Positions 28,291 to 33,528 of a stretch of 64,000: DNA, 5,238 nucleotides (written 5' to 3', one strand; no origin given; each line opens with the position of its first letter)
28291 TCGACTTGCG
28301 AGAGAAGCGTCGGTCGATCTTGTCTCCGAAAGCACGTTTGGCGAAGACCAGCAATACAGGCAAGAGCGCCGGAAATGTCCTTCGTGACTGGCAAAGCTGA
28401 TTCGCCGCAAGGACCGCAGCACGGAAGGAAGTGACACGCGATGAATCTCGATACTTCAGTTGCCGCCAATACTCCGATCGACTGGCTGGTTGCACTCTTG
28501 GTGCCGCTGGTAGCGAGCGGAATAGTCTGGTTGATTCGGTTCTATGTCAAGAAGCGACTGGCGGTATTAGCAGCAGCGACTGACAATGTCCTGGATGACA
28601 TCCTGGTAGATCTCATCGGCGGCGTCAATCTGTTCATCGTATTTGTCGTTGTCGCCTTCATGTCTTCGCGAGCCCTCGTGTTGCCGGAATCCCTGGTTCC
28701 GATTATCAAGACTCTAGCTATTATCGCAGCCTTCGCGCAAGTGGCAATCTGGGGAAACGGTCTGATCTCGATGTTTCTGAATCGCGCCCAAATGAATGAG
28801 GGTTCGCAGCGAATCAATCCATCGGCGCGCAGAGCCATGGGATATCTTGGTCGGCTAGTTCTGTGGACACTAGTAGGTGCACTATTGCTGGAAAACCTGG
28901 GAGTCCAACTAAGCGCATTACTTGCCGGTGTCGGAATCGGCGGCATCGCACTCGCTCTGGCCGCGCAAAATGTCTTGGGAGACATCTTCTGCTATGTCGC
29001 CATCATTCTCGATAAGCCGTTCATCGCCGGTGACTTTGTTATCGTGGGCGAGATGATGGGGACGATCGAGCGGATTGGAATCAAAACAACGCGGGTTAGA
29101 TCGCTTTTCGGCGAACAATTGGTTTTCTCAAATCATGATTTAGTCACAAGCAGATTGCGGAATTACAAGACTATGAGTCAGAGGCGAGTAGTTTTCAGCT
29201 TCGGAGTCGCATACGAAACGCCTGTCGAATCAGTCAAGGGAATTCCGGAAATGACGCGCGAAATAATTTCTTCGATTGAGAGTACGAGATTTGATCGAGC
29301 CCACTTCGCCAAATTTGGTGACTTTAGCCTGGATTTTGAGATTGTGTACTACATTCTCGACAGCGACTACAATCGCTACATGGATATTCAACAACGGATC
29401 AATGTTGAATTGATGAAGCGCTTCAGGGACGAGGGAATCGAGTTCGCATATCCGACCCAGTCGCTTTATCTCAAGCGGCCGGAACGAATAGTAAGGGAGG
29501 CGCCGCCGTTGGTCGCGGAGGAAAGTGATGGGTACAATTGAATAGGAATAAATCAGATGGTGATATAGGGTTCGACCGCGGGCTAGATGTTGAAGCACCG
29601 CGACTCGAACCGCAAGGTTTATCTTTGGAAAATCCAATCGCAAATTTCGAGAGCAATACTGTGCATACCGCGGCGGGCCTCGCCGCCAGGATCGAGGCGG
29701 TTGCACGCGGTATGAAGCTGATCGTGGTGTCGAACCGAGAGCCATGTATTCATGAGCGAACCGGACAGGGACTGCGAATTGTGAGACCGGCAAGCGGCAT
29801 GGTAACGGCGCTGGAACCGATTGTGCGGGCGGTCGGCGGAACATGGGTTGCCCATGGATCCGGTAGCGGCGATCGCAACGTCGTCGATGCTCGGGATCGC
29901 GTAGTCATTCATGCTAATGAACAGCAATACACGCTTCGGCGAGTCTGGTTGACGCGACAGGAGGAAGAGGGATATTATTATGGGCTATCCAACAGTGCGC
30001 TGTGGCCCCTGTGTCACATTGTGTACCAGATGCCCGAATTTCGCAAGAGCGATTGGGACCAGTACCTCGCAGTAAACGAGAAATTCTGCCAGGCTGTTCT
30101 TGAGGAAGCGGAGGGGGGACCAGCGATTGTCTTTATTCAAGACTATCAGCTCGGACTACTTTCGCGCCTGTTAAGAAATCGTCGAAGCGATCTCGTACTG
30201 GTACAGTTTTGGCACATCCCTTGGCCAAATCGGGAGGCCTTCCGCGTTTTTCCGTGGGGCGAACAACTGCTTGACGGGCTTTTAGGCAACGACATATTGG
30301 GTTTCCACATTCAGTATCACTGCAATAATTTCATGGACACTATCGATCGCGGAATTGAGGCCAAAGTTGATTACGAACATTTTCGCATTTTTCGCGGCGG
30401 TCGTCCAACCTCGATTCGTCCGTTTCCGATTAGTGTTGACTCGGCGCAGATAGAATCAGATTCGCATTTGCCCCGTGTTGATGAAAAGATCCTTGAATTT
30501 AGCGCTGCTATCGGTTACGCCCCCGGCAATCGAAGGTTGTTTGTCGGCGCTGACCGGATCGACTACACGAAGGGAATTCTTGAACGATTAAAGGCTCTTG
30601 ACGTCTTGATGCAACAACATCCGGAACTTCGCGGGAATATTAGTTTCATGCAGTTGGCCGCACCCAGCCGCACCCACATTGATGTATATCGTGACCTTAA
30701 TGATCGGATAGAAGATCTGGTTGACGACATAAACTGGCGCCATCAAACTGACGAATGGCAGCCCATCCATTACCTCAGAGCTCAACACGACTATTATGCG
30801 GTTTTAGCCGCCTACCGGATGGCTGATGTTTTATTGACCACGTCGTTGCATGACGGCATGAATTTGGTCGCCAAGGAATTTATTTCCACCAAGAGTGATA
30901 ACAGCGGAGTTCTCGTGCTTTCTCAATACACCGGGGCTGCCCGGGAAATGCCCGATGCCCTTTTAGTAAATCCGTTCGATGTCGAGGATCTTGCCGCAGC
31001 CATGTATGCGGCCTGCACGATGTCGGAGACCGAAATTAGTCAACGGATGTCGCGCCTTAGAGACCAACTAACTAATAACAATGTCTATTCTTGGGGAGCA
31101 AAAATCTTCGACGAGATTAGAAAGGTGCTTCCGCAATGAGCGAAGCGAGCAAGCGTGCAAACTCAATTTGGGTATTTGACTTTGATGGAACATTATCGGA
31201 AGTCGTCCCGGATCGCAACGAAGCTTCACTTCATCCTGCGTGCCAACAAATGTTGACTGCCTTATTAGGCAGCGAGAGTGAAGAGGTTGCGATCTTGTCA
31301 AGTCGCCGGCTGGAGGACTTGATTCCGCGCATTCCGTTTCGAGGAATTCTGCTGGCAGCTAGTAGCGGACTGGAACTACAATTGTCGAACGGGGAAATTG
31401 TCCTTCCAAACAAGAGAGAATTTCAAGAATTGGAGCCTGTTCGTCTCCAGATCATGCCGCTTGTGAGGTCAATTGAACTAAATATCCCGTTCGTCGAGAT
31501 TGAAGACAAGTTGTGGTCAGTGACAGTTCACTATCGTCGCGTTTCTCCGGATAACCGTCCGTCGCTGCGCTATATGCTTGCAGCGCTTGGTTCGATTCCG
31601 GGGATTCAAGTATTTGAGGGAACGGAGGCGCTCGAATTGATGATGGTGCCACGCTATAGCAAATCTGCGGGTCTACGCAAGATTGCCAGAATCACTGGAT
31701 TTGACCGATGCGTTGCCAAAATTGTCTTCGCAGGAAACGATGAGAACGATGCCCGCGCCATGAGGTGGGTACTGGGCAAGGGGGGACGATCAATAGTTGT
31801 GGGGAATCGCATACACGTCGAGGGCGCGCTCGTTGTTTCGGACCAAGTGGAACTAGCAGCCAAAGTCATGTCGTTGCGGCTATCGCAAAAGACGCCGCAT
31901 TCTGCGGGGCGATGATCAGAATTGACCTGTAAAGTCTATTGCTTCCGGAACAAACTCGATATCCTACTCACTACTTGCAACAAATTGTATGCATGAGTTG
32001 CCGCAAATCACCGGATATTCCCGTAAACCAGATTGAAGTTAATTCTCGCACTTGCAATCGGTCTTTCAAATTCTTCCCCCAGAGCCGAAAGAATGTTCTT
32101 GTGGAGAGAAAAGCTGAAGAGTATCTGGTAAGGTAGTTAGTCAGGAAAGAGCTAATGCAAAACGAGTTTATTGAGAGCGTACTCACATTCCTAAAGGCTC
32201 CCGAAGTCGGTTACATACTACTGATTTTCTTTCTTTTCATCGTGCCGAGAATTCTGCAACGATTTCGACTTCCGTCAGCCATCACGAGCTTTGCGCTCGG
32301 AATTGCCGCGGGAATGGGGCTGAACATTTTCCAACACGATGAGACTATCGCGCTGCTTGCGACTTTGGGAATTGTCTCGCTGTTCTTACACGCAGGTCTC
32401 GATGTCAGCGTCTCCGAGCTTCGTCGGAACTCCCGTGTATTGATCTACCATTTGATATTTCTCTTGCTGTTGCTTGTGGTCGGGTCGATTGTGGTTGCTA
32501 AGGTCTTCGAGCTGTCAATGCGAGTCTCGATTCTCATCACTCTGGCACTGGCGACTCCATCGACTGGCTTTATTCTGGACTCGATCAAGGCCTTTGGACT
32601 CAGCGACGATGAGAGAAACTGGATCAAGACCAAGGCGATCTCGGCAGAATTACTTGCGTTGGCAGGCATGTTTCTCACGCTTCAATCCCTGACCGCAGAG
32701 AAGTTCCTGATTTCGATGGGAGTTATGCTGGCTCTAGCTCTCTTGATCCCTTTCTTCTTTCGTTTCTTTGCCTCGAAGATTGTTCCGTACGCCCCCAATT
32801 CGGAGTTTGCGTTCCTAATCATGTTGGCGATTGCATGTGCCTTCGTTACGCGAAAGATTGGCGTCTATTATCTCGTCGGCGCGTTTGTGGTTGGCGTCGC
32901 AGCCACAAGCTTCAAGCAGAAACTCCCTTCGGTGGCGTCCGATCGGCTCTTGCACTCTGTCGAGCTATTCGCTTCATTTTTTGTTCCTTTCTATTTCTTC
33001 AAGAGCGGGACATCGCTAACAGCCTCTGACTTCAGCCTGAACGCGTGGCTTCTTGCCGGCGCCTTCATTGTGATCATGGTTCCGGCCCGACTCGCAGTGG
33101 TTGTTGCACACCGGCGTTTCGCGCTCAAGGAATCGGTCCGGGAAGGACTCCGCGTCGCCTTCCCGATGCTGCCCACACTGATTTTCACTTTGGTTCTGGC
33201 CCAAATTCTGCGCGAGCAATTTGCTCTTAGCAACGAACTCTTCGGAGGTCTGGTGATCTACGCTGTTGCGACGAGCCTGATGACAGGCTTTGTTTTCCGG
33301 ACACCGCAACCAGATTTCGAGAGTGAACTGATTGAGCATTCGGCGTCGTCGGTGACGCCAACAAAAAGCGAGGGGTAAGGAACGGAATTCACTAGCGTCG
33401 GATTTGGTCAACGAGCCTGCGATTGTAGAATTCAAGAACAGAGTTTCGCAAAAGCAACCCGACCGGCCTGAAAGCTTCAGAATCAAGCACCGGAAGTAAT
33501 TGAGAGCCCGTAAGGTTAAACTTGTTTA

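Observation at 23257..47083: Three identical-length (178-bp) direct repeats partition 24 kb into discrete osmo-stress, metal-resistance and defence/mobile modules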

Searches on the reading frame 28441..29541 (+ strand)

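Call 14: search_protein_families(library=pfam, proteins=[window:28441-29541:+])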
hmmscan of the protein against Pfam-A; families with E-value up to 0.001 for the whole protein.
window:28441-29541:+ (366 aa): 3 families
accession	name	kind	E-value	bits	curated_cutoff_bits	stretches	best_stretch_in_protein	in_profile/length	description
PF21082.3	MS_channel_3rd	-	2.5e-12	47.5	21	1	250-335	1-88/88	Mechanosensitive ion channel MscS, C-terminal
PF00924.24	MS_channel_2nd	-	9.7e-12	45.3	20.2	1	178-243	2-67/68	Mechanosensitive ion channel, beta-domain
PF21088.3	MS_channel_1st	-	1.7e-06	28.3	23.1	1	138-176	4-42/42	Mechanosensitive ion channel, transmembrane helices 2/3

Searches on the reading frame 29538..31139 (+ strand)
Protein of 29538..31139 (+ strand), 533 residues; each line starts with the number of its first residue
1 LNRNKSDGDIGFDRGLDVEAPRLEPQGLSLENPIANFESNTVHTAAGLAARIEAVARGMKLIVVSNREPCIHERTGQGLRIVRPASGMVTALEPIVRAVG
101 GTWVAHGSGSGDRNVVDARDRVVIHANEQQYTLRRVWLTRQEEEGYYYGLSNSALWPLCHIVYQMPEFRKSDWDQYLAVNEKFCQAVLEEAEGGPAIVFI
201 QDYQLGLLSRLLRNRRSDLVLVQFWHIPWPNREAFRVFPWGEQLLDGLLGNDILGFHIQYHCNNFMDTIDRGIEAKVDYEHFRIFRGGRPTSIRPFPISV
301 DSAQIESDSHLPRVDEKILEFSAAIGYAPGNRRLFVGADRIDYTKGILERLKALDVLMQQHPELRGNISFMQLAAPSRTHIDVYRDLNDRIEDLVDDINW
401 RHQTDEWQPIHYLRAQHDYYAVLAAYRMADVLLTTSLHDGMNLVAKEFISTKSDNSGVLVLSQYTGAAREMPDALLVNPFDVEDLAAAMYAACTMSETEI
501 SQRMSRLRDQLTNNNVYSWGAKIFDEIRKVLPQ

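Call 14: search_protein_families(library=pfam, proteins=[window:29538-31139:+])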
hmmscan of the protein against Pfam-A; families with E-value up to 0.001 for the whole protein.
window:29538-31139:+ (533 aa): 1 family
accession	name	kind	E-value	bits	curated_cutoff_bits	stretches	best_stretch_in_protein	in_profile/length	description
PF00982.27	Glyco_transf_20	-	1.8e-118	396.7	32.5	1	60-528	2-472/473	Glycosyltransferase family 20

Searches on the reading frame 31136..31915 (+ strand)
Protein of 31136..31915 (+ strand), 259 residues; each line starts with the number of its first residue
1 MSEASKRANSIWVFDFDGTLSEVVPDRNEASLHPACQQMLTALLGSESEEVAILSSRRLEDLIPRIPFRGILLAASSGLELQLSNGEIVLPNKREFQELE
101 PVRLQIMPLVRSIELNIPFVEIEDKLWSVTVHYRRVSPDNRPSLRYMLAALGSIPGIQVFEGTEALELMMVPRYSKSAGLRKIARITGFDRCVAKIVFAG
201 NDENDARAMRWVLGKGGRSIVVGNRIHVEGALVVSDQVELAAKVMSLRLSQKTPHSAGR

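Call 14: search_protein_families(library=pfam, proteins=[window:31136-31915:+])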
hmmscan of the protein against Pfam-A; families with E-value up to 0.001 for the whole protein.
window:31136-31915:+ (259 aa): 1 family
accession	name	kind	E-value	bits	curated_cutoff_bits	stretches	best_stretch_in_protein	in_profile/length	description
PF02358.22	Trehalose_PPase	-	3.5e-16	59.5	27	1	14-215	2-206/235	Trehalose-phosphatase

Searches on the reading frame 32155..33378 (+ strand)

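Call 14: search_protein_families(library=pfam, proteins=[window:32155-33378:+])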
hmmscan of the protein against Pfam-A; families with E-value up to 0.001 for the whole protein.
window:32155-33378:+ (407 aa): 1 family
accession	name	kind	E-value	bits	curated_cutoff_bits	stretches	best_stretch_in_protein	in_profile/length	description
PF00999.27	Na_H_Exchanger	-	4.3e-27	95.4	26.2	1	25-382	2-370/375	Sodium/hydrogen exchanger, transmembrane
